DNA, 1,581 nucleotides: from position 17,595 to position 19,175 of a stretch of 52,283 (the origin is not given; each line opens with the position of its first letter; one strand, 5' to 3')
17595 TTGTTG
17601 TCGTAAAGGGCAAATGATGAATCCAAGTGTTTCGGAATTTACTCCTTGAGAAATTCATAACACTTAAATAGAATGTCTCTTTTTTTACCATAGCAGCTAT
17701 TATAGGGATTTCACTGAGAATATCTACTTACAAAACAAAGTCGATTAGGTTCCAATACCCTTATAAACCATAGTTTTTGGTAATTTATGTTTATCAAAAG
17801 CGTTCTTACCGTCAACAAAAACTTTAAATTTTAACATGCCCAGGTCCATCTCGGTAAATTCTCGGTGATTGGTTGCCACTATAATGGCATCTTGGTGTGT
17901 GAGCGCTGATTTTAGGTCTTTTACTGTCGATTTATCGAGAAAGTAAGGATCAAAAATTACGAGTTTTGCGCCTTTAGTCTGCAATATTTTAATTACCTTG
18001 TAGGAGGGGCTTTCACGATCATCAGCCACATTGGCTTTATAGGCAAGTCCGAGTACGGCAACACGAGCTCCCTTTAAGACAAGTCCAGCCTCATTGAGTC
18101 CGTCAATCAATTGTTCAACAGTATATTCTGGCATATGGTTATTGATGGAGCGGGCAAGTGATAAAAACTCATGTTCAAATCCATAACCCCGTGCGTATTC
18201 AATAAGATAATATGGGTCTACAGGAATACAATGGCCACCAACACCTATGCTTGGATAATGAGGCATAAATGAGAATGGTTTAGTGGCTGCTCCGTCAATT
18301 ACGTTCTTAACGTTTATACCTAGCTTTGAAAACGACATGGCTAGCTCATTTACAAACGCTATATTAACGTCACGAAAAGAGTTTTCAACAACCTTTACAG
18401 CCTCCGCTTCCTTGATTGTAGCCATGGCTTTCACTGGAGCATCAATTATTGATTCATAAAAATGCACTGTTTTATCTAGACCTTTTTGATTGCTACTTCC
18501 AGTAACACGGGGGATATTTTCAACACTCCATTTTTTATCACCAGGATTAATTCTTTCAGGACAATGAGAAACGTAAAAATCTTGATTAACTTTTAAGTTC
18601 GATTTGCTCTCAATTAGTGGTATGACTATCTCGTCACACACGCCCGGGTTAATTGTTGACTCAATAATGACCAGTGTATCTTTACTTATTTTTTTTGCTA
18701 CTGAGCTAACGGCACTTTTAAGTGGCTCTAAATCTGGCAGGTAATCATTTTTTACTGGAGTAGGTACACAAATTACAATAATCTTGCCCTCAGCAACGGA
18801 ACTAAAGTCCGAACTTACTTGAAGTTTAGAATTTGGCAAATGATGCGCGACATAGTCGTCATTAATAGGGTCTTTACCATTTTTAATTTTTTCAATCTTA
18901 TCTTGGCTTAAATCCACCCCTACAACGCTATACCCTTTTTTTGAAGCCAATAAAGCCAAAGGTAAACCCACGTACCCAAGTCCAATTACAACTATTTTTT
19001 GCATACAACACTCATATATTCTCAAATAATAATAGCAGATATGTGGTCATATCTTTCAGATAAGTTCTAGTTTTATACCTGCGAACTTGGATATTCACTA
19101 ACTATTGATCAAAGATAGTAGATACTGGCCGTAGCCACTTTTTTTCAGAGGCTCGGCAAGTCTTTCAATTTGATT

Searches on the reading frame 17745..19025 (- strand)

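Call 48: search_protein_families(library=pfam, proteins=[window:17745-19025:-], max_evalue=0.00001)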
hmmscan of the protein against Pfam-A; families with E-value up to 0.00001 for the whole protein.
window:17745-19025:- (426 aa): 5 families
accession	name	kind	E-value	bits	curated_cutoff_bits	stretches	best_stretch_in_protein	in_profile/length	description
PF03721.20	UDPG_MGDP_dh_N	-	1.5e-40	139.2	27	1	9-180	1-177/187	UDP-glucose/GDP-mannose dehydrogenase family, NAD binding domain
PF00984.24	UDPG_MGDP_dh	-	2.5e-29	101.7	25.4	1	205-296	1-93/94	UDP-glucose/GDP-mannose dehydrogenase family, central domain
PF03720.21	UDPG_MGDP_dh_C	-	2e-21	76.7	30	1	323-412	1-103/103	UDP-glucose/GDP-mannose dehydrogenase family, UDP binding domain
PF01210.29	NAD_Gly3P_dh_N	-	1.3e-07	32.2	23.1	1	10-123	1-116/158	NAD-dependent glycerol-3-phosphate dehydrogenase N-terminus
PF03446.21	NAD_binding_2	-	1.5e-07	32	21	1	10-130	1-100/161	NAD binding domain of 6-phosphogluconate dehydrogenase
